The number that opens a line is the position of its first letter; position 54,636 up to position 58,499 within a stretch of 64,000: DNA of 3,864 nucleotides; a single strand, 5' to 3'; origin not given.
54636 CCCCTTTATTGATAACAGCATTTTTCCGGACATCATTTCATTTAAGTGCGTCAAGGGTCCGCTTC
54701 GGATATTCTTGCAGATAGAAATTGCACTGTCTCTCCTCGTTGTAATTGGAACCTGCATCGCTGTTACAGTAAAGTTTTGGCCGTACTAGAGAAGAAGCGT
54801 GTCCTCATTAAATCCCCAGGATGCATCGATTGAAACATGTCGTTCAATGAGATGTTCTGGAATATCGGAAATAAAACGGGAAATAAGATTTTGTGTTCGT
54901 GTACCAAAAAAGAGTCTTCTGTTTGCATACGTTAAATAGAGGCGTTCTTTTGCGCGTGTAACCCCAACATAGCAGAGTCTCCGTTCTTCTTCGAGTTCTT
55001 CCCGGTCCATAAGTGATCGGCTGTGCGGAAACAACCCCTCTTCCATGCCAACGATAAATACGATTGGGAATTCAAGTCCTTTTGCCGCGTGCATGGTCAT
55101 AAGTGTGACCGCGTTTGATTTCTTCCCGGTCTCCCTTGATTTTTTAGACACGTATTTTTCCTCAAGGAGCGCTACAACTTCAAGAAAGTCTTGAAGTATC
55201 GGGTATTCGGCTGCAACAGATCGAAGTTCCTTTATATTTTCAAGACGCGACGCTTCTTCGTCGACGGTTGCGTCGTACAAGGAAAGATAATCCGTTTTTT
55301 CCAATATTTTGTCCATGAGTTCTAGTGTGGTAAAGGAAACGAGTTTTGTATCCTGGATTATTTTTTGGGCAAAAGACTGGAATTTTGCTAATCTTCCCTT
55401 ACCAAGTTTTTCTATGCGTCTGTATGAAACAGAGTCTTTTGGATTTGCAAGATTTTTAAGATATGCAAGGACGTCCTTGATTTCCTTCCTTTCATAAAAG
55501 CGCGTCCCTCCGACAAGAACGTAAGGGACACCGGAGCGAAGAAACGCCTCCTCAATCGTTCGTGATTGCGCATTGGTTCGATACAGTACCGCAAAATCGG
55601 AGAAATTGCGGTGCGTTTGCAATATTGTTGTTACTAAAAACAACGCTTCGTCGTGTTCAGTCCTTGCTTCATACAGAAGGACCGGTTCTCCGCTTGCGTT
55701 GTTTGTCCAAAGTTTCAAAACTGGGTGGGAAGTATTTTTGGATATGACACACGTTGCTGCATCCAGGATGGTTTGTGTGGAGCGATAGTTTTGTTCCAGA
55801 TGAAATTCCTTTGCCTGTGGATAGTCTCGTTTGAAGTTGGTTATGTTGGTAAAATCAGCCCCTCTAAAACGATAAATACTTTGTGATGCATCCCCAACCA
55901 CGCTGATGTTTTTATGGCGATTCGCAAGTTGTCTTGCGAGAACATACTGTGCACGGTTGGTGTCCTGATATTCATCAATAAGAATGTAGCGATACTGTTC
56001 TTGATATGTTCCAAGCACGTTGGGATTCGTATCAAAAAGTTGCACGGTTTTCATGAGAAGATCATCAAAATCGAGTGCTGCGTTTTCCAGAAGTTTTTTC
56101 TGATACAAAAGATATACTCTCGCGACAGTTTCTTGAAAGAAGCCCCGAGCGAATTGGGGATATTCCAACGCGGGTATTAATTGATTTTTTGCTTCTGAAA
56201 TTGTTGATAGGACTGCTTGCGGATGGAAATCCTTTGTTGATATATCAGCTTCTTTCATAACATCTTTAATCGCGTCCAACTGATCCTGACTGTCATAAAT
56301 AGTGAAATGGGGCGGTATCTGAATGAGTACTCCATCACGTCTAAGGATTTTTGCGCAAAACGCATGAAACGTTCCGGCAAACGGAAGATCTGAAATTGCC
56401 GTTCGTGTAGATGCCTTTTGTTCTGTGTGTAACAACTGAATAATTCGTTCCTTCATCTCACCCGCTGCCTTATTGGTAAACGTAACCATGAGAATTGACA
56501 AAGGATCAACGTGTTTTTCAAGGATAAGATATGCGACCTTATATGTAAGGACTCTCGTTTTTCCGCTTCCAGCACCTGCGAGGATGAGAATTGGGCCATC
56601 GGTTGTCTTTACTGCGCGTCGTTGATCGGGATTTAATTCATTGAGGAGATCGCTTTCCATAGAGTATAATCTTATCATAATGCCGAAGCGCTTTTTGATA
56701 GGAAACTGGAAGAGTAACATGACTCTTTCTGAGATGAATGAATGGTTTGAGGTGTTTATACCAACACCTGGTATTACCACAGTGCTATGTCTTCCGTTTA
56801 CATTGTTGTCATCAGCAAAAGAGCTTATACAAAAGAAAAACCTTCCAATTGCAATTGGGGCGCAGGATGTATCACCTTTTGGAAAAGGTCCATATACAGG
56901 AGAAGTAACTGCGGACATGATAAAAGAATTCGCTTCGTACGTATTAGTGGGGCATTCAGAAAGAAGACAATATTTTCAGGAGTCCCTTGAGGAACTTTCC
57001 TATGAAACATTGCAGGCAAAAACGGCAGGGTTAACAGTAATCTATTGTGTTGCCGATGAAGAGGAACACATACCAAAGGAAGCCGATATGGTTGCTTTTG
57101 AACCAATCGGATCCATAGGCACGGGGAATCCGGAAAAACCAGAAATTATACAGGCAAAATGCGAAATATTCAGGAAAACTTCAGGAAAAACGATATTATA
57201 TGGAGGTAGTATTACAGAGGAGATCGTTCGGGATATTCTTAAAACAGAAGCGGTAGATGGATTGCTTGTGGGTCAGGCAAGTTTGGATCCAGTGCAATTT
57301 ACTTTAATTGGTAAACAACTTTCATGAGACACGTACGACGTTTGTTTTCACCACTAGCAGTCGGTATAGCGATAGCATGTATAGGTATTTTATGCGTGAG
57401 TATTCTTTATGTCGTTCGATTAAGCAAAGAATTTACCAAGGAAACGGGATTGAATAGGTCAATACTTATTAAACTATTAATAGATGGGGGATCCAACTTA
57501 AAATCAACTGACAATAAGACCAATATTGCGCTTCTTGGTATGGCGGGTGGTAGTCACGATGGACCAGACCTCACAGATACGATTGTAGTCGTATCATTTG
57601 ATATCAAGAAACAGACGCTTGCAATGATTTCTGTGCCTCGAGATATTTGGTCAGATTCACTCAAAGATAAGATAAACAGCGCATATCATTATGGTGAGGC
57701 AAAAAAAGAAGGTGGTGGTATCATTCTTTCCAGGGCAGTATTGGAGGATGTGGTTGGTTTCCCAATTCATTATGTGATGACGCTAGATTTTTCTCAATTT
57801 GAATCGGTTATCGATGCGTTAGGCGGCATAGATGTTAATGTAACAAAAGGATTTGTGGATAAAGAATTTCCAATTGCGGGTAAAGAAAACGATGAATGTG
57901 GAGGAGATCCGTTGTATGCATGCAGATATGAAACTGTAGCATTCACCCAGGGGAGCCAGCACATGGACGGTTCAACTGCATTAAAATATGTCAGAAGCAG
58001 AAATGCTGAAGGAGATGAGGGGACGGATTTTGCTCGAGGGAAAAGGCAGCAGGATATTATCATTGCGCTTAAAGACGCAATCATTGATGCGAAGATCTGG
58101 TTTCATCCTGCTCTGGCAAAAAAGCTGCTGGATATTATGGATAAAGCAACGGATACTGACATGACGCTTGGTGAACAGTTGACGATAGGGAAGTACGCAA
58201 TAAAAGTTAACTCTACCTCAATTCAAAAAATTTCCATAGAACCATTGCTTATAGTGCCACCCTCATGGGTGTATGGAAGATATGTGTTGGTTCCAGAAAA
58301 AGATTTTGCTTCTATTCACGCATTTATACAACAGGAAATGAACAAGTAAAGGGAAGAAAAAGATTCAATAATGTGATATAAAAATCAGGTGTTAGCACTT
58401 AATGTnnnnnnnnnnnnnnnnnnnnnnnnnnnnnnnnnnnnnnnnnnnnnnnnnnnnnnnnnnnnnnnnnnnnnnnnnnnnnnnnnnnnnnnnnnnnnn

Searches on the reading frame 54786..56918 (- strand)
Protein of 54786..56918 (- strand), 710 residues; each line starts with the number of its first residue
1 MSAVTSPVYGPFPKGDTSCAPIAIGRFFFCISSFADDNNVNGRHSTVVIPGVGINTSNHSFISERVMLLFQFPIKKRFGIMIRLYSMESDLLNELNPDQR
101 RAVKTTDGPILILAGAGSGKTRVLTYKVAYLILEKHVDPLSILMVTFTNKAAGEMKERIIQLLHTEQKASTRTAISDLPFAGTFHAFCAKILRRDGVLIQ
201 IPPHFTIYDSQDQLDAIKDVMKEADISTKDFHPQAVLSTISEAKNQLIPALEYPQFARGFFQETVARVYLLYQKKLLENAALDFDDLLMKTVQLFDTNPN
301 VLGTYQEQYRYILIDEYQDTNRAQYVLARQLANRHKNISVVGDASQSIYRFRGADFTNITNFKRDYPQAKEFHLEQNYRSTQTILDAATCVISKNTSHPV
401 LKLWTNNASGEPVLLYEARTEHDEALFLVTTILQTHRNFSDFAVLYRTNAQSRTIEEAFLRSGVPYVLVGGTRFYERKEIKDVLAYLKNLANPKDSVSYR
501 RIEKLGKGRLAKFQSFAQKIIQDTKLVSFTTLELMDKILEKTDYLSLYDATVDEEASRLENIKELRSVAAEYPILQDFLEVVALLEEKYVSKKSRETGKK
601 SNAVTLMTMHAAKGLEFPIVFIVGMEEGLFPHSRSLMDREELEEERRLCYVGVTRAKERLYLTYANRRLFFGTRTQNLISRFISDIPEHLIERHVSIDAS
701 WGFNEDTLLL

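Call 46: find_encoding_contigs(protein=window:54786-56918:-, flank=10000, max_places=1)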
Protein window:54786-56918:- (710 aa): no gene with exactly this product is on record in the collection.
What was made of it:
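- Tried and rejected: An exact look-up of the 710-aa helicase failed, probably because the database calls a different start (call 46).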

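Call 48: search_protein_families(library=pfam, proteins=[window:54786-56918:-], max_evalue=0.0001)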
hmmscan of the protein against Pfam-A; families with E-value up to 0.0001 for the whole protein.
window:54786-56918:- (710 aa): 6 families
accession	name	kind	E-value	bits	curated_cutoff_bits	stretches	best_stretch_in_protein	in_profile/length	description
PF00580.27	UvrD-helicase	-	1.3e-88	297.7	23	1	95-367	1-271/271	UvrD/REP helicase N-terminal domain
PF13361.12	UvrD_C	-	2.1e-69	235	25.6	2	372-504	1-136/350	UvrD-like helicase C-terminal domain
PF13245.12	AAA_19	-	3.2e-23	82.8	25.1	1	99-352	1-134/134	AAA domain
PF13538.12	UvrD_C_2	-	3.6e-11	43.2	27.4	1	604-663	2-52/52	UvrD-like helicase C-terminal domain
PF01443.25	Viral_helicase1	-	9.2e-08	32.6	21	0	541-662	121-226/228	Viral superfamily 1 RNA helicase core domain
PF13604.12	AAA_30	-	4.3e-06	27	27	0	94-159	1-66/191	AAA domain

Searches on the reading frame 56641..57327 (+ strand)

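Call 48: search_protein_families(library=pfam, proteins=[window:56641-57327:+], max_evalue=0.0001)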
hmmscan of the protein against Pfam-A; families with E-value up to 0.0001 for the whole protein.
window:56641-57327:+ (228 aa): 1 family
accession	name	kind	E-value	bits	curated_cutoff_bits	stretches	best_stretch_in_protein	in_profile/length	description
PF00121.24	TIM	-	4.7e-48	164.3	20.1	1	18-223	2-241/245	Triosephosphate isomerase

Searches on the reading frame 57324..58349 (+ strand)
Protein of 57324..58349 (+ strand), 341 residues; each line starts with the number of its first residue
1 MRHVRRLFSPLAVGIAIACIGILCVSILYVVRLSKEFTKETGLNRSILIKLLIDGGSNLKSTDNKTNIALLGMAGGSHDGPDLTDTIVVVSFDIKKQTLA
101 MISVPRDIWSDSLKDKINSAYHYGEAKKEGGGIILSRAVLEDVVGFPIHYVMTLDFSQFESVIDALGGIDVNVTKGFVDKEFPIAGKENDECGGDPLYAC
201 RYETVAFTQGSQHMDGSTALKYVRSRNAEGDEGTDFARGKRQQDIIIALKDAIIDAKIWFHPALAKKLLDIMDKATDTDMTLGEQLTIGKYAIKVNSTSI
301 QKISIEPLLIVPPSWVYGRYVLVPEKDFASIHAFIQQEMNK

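Call 48: search_protein_families(library=pfam, proteins=[window:57324-58349:+], max_evalue=0.0001)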
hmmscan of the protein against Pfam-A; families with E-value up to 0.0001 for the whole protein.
window:57324-58349:+ (341 aa): 1 family
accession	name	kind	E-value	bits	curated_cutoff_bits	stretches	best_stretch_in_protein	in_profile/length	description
PF03816.19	LytR_cpsA_psr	-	3.7e-32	112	24.6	1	84-251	2-146/150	LytR_cpsA_psr family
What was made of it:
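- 57324..58349 (+): Context: LytR-CpsA-Psr (LCP) family protein, candidate ligase for attaching a lipid-linked polymer to peptidoglycan. Pfam PF03816, E 3.7e-32 (call 48).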
